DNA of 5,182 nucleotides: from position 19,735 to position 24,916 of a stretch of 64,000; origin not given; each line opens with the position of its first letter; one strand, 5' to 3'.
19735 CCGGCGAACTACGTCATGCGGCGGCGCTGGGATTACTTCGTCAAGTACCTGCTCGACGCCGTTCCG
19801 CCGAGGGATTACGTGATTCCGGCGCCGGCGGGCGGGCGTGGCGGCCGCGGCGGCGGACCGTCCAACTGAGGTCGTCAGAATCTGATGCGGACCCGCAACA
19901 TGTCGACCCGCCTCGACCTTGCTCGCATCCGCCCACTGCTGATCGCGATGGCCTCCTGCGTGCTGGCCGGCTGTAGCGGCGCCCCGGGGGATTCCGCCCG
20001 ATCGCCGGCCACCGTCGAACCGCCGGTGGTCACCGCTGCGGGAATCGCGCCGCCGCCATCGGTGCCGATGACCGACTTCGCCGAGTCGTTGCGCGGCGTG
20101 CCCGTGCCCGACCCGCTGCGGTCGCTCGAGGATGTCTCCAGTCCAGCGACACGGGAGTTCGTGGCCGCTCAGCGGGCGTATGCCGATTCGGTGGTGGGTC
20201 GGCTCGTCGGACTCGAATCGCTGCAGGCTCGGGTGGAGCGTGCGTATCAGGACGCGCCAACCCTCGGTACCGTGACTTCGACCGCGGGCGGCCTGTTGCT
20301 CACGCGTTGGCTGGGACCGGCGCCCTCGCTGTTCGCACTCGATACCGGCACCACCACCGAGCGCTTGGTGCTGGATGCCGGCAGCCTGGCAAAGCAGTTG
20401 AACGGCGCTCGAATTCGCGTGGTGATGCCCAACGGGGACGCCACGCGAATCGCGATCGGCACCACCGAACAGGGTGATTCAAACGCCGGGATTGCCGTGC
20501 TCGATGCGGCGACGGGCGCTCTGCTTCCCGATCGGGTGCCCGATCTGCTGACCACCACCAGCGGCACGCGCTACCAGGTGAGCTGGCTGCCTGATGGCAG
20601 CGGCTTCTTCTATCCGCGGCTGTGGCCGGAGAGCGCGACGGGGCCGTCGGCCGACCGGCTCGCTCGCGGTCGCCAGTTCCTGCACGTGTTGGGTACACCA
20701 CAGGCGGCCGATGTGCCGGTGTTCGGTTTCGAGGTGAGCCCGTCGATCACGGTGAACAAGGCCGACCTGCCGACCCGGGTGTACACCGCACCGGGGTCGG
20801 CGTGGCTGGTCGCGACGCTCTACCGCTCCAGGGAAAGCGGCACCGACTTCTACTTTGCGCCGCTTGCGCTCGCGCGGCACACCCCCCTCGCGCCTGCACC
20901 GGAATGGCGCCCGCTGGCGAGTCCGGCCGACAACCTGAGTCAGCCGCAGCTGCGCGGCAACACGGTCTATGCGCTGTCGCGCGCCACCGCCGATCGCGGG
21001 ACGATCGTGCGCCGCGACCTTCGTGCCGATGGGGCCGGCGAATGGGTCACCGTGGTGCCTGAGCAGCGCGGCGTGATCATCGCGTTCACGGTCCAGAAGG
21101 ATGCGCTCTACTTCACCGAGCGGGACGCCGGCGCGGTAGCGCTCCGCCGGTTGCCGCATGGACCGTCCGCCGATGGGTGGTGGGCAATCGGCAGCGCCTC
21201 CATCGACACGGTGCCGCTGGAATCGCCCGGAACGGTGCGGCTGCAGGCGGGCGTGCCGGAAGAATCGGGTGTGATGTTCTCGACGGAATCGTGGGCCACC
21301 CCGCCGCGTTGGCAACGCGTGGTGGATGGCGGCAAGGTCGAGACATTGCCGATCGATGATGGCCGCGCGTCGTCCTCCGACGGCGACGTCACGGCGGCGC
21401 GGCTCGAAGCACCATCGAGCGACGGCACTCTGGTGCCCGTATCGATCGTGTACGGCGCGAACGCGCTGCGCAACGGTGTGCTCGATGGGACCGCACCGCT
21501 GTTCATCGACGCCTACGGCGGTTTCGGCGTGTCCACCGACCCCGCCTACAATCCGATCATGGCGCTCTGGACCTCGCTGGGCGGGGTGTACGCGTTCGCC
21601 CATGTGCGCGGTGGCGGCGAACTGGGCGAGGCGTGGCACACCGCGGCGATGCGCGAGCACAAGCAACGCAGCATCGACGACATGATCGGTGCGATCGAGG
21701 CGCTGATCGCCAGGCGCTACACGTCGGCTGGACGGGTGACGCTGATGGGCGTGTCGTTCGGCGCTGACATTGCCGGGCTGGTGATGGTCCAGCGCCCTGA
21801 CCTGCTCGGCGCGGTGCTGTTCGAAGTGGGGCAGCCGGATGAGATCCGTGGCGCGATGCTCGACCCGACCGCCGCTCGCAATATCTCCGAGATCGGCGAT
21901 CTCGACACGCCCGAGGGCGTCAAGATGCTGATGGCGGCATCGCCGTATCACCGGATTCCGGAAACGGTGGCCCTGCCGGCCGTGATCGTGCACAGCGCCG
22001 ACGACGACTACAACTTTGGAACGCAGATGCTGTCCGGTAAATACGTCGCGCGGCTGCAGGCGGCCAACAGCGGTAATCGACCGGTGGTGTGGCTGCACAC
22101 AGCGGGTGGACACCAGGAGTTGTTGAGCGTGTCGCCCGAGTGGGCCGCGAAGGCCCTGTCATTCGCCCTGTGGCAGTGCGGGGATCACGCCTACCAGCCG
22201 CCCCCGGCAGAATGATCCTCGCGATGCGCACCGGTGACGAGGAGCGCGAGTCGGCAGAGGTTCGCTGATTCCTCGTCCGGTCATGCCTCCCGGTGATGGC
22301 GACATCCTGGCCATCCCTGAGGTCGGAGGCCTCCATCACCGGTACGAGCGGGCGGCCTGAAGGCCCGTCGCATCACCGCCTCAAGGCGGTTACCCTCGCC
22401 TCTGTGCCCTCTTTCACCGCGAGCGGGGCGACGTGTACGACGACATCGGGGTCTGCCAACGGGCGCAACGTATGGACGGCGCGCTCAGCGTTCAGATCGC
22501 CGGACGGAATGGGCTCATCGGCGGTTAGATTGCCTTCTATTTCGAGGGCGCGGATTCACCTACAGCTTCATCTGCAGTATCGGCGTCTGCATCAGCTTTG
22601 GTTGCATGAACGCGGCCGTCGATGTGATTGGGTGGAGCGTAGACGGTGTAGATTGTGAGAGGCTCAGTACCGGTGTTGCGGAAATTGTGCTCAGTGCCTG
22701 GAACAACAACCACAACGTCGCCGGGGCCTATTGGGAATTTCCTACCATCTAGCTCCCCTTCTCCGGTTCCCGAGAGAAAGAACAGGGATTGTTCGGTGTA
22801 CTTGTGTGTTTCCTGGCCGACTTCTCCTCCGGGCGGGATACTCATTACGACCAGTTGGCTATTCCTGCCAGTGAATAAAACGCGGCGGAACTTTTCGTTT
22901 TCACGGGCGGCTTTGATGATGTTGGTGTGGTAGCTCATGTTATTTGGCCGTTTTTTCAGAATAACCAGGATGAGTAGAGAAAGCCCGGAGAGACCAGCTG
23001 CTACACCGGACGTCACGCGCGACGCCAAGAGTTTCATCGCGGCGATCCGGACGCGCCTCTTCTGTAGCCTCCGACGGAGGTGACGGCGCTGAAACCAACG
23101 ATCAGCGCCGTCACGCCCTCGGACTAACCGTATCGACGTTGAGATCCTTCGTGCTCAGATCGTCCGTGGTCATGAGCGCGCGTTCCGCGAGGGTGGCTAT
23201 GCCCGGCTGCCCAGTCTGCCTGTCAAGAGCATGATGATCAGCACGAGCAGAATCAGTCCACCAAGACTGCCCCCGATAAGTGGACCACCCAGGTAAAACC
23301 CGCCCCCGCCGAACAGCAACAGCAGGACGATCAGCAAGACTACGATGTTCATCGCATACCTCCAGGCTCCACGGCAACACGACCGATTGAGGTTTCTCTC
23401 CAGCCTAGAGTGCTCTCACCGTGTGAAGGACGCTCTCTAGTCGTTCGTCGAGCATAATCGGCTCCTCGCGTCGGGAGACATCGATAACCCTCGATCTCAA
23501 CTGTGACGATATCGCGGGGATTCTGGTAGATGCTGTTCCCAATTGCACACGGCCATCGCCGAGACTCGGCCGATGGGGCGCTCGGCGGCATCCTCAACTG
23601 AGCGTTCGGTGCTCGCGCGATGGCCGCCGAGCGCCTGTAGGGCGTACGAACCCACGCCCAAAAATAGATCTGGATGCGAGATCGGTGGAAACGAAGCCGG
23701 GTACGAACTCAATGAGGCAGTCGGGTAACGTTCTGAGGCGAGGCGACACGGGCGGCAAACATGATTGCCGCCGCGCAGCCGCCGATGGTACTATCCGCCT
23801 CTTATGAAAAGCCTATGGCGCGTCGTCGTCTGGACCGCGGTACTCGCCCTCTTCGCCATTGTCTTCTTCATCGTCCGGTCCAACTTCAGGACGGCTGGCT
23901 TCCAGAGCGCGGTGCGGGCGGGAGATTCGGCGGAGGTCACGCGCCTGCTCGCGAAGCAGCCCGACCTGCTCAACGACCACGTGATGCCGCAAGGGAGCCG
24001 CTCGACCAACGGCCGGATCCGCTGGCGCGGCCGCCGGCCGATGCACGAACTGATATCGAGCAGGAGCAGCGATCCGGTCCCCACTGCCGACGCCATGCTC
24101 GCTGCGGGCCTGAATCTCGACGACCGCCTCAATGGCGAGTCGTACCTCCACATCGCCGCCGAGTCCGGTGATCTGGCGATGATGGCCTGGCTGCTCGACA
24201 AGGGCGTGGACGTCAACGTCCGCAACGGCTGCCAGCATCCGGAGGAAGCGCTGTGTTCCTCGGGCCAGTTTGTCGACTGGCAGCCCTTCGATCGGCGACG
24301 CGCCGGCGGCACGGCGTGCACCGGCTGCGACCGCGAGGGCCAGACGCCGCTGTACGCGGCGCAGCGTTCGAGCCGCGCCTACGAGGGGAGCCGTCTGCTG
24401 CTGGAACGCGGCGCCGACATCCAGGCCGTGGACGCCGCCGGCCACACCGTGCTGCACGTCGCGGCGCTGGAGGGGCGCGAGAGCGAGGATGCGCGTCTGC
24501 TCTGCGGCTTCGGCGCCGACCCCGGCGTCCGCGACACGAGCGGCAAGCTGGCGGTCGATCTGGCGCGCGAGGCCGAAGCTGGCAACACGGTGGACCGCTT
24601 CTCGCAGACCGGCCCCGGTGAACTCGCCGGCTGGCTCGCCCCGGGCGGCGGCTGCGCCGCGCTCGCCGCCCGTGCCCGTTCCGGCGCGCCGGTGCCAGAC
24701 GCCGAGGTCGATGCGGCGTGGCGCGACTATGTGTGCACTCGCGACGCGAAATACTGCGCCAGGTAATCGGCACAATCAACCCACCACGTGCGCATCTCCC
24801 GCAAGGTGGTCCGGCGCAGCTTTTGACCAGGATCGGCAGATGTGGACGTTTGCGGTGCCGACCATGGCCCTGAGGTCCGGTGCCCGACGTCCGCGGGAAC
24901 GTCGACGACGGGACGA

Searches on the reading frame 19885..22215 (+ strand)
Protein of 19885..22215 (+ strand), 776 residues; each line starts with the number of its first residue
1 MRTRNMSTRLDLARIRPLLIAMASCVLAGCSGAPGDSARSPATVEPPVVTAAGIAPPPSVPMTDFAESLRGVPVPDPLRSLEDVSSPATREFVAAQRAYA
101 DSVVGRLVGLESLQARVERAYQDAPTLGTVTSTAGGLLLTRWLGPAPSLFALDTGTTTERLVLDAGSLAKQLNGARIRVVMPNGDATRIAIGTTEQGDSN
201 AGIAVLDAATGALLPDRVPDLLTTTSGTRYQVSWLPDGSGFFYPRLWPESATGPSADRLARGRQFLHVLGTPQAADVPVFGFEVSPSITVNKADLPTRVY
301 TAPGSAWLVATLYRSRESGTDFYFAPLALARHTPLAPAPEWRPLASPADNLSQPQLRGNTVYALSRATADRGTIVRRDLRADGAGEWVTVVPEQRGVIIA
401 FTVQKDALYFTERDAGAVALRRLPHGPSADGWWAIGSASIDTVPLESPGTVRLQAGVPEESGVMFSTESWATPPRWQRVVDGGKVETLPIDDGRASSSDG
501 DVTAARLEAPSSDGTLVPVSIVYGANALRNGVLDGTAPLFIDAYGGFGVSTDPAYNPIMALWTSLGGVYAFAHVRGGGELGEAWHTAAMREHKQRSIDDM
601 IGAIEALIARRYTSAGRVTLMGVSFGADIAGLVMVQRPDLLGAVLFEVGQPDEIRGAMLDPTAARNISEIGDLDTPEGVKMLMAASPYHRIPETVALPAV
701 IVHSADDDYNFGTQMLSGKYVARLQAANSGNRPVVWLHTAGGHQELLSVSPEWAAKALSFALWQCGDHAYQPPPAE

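Call 58: search_protein_families(library=pfam, max_evalue=0.0001, proteins=[window:19885-22215:+])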
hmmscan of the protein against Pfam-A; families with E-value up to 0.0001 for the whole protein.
window:19885-22215:+ (776 aa): 2 families
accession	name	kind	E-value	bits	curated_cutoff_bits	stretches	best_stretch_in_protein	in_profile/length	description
PF02897.21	Peptidase_S9_N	-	2.3e-28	99.6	24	1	155-476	105-398/414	Prolyl oligopeptidase, N-terminal beta-propeller domain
PF00326.27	Peptidase_S9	-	2.6e-25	89.6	22.6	1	558-764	6-209/213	Prolyl oligopeptidase family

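Call 59: find_homologous_proteins(query=window:19885-22215:+, max_evalue=1e-100)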
Query window:19885-22215:+ (776 aa): 70 proteins with E <= 1e-100 among 8000 candidates.
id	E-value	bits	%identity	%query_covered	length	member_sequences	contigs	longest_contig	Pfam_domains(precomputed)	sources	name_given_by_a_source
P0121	0.0e+0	1623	95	99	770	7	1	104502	PF00326.28,PF02897.22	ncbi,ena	-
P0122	0.0e+0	1088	67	96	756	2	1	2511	PF00326.28,PF02897.22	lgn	-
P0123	0.0e+0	1021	63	96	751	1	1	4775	PF00326.28,PF02897.22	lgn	-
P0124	1.7e-293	994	61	97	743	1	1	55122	PF00326.28,PF02897.22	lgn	-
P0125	8.8e-290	982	61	96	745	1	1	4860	PF00326.28,PF02897.22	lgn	-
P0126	1.6e-285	968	59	98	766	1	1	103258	PF00326.28,PF02897.22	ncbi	-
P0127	2.2e-285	967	60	98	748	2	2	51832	PF00326.28,PF02897.22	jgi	jgi:prolyl oligopeptidase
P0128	1.2e-280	952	60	97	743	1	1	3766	PF00326.28,PF02897.22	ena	-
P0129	6.7e-278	943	59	94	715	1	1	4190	PF00326.28,PF02897.22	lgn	-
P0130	8.7e-277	939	61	91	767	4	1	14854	PF00326.28,PF02897.22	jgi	jgi:prolyl oligopeptidase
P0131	1.5e-268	912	59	95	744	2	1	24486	PF00326.28,PF02897.22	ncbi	-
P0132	1.8e-268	911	59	91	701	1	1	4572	PF00326.28,PF02897.22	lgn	-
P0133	5.2e-263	893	58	99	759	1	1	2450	PF00326.28,PF02897.22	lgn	-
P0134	5.7e-262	890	59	94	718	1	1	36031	PF00326.28,PF02897.22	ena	-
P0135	2.0e-261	888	59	89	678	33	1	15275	PF00326.28,PF02897.22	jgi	jgi:prolyl oligopeptidase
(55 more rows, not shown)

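Call 60: find_encoding_contigs(protein=P0121, flank=10000, max_places=3)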
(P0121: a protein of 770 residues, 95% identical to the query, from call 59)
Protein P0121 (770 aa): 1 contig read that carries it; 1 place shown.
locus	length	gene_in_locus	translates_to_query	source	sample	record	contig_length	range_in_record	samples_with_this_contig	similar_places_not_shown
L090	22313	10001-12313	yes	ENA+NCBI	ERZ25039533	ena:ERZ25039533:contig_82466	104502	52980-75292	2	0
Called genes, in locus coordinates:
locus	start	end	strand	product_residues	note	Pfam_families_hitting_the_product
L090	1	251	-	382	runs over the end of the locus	-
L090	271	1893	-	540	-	-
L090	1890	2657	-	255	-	PF00005:ABC_tran, PF13304:AAA_21 (faint)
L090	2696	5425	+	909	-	PF00069:Pkinase, PF01636:APH (faint), PF03109:ABC1 (faint), PF07714:PK_Tyr_Ser-Thr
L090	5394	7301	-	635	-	PF11412:DsbD_N, PF02683:DsbD_TM, PF03190:Thioredox_DsbH, PF13098:Thioredoxin_2, PF13899:Thioredoxin_7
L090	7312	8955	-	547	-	PF02687:FtsX, PF12704:MacB_PCD, PF02687:FtsX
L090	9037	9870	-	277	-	PF12704:MacB_PCD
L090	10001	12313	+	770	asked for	PF02897:Peptidase_S9_N, PF00326:Peptidase_S9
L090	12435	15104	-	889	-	PF00069:Pkinase, PF01636:APH (faint), PF07714:PK_Tyr_Ser-Thr, PF03109:ABC1 (weak), PF07676:PD40, PF26549:Tricorn_N, PF07676:PD40, PF26549:Tricorn_N, +4 more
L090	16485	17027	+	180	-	-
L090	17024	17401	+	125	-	PF03551:PadR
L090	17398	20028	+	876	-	PF12704:MacB_PCD, PF02687:FtsX, PF12704:MacB_PCD, PF02687:FtsX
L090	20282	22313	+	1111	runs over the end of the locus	-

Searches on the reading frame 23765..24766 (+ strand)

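Call 11: search_protein_families(library=pfam, max_evalue=0.01, proteins=[window:23765-24766:+])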
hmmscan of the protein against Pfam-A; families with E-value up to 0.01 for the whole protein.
window:23765-24766:+ (333 aa): 5 families
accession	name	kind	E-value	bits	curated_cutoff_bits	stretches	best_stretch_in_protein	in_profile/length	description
PF12796.13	Ank_2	-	1.1e-16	61.6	27.3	2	188-257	25-90/90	Ankyrin repeats (3 copies)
PF13857.12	Ank_5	-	2.7e-16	59.9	27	2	212-267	1-56/56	Ankyrin repeats (many copies)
PF00023.36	Ank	-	5.4e-16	58.2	21.1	1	123-154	1-32/33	Ankyrin repeat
PF13637.12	Ank_4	-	2.1e-13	50.5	22.7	2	128-157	1-30/50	Ankyrin repeats (many copies)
PF13606.12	Ank_3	-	5.3e-13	48.2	22.3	1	123-152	1-30/30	Ankyrin repeat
